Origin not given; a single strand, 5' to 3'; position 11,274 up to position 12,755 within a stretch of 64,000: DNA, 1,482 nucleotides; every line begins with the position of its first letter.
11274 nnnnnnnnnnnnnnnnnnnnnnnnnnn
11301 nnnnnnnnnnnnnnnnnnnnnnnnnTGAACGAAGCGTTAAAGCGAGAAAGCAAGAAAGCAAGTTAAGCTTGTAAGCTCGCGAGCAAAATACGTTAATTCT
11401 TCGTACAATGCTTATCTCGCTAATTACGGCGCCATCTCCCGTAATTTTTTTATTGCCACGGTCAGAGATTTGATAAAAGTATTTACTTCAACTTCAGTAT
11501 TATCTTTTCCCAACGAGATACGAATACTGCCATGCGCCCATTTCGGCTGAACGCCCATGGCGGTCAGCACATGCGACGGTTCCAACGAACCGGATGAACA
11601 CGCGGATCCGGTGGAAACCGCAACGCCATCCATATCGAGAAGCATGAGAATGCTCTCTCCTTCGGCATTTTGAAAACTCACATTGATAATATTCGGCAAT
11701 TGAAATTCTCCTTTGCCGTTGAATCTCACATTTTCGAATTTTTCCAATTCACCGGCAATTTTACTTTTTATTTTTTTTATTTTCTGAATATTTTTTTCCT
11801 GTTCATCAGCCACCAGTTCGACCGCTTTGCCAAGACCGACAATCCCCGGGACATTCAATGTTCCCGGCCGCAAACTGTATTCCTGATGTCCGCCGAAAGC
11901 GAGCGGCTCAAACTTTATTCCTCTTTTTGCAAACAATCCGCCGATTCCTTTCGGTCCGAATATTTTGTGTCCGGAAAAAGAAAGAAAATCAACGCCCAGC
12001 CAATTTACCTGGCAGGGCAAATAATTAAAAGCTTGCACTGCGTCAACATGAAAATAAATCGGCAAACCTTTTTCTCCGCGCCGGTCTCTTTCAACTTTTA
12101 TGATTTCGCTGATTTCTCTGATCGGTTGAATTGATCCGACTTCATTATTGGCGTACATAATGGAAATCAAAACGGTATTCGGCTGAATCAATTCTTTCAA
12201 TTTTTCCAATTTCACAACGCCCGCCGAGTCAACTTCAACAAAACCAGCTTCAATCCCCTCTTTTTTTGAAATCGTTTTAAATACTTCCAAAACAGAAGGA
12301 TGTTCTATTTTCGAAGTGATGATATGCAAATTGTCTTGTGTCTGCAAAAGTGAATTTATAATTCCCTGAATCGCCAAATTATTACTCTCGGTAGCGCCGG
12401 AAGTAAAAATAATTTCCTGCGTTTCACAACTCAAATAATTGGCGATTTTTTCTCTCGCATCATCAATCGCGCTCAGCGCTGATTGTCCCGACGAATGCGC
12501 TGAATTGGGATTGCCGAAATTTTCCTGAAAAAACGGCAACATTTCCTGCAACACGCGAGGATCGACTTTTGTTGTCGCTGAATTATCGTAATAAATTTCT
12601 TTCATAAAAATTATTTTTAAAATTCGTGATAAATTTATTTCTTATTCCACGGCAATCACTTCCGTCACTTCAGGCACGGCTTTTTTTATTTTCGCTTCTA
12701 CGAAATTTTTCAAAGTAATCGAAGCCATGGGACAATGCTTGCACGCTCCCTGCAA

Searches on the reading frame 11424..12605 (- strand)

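Call 42: search_protein_families(library=pfam, proteins=[window:11424-12605:-], max_evalue=0.001)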
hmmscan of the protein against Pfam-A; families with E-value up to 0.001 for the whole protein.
window:11424-12605:- (393 aa): 2 families
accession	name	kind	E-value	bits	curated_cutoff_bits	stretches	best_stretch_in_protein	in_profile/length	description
PF00266.25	Aminotran_5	-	1.8e-81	274.4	21.5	1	4-377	1-371/371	Aminotransferase class-V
PF01212.27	Beta_elim_lyase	-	0.0003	20.7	27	1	60-194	45-174/288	Beta-eliminating lyase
